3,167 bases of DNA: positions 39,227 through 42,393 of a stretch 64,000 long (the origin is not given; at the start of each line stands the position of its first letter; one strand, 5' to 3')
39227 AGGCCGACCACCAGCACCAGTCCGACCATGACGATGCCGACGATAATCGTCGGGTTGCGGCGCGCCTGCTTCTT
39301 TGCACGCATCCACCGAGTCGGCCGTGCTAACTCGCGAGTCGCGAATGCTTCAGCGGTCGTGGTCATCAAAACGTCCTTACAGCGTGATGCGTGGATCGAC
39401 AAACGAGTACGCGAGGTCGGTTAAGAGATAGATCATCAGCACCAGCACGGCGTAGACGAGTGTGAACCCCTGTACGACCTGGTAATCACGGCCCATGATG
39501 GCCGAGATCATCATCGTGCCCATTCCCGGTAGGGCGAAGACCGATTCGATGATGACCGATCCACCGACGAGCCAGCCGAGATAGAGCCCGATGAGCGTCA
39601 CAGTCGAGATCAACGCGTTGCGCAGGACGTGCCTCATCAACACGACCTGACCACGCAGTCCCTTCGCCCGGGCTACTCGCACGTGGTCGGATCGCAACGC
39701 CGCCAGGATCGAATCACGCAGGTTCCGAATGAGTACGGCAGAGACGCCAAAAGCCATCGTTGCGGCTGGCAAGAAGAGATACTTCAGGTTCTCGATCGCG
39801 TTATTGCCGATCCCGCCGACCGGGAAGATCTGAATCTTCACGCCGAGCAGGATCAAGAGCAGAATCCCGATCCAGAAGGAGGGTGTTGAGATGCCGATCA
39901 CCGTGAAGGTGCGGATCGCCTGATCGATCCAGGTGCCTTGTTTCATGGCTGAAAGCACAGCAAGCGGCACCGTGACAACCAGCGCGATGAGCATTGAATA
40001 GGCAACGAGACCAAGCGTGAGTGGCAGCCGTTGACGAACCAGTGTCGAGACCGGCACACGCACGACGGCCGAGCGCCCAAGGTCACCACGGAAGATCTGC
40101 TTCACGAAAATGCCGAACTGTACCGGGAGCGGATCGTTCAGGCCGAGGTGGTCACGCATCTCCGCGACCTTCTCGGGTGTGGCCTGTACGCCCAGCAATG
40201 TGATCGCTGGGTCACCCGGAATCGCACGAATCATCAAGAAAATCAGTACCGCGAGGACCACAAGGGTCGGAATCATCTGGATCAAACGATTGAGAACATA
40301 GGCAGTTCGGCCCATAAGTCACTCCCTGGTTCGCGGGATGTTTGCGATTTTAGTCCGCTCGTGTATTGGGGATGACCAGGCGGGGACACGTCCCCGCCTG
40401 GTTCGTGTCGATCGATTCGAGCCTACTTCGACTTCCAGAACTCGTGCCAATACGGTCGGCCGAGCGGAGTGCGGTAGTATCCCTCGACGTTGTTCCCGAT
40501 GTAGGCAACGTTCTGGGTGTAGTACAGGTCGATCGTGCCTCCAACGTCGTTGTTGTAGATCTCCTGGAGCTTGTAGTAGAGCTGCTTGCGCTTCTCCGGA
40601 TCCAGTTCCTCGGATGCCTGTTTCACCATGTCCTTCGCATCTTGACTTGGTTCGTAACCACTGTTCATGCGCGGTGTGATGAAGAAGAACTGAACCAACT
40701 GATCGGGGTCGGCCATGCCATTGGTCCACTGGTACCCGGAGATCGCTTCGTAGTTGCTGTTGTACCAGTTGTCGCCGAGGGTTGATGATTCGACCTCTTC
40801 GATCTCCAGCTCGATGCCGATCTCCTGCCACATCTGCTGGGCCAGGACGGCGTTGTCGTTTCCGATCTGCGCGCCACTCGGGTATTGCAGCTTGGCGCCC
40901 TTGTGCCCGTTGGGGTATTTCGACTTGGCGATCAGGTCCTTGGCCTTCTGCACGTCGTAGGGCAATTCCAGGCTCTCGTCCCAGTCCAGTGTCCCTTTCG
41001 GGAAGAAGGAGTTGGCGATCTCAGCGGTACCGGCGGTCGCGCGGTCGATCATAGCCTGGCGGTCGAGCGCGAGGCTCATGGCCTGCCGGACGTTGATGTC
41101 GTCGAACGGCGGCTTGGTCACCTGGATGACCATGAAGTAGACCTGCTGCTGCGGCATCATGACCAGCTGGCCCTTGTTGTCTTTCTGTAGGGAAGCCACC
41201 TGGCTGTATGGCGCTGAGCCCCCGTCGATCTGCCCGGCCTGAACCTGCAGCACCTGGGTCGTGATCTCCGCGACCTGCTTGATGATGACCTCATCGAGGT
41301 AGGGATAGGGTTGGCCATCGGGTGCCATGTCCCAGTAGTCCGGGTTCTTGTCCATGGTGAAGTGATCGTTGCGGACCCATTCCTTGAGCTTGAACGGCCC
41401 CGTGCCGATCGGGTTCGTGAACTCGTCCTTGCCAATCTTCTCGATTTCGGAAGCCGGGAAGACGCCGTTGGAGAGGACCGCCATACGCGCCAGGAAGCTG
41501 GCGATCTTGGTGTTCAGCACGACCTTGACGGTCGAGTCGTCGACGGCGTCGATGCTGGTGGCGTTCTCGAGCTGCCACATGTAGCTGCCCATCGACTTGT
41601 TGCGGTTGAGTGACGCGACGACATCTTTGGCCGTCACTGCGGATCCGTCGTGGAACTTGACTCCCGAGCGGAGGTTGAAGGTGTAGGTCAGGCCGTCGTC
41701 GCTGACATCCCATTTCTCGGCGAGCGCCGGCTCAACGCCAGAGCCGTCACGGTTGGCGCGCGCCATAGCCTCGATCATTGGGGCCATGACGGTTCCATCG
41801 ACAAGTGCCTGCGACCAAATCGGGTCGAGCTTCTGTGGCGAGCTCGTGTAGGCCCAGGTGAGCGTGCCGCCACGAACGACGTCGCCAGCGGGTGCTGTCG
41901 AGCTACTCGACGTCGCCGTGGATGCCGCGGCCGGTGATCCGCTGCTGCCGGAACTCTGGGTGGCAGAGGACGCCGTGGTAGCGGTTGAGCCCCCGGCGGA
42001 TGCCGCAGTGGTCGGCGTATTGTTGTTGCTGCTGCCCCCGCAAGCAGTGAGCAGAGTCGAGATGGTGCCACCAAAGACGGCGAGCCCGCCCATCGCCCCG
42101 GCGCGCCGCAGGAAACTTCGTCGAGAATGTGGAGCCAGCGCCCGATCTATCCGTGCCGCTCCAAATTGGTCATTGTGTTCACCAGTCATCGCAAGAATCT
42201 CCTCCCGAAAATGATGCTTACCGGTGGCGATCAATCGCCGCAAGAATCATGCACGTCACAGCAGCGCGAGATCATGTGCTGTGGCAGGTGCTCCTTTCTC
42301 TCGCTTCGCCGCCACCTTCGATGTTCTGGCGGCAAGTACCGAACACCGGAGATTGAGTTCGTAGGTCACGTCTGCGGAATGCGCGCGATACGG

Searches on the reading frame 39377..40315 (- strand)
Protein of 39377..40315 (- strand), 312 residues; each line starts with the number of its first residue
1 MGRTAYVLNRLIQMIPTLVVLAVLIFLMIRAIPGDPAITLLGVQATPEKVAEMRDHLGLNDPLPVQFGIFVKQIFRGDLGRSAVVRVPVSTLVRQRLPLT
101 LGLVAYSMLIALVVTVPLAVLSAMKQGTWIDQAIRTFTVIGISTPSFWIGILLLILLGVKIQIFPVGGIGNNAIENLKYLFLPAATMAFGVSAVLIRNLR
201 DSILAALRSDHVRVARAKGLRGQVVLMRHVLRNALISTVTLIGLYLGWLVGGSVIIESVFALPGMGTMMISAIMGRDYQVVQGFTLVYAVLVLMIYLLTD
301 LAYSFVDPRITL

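Call 10: search_protein_families(library=pfam, proteins=[window:39377-40315:-], max_evalue=0.001)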
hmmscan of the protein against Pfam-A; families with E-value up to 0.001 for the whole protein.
window:39377-40315:- (312 aa): 2 families
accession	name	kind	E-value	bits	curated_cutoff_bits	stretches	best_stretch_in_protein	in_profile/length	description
PF00528.27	BPD_transp_1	-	4.8e-37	127.9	26.4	1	116-311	2-183/184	Binding-protein-dependent transport system inner membrane component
PF19300.4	BPD_transp_1_N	-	3e-14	53.6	23.8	1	6-78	4-76/114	Binding-prot-dependent transport system membrane comp, N-term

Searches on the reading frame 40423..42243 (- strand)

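Call 10: search_protein_families(library=pfam, proteins=[window:40423-42243:-], max_evalue=0.001)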
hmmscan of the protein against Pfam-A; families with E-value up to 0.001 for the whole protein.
window:40423-42243:- (606 aa): 1 family
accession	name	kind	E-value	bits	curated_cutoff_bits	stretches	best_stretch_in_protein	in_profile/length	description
PF00496.27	SBP_bac_5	-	3.8e-91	306.4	32.4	1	170-524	2-364/368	Bacterial extracellular solute-binding proteins, family 5 Middle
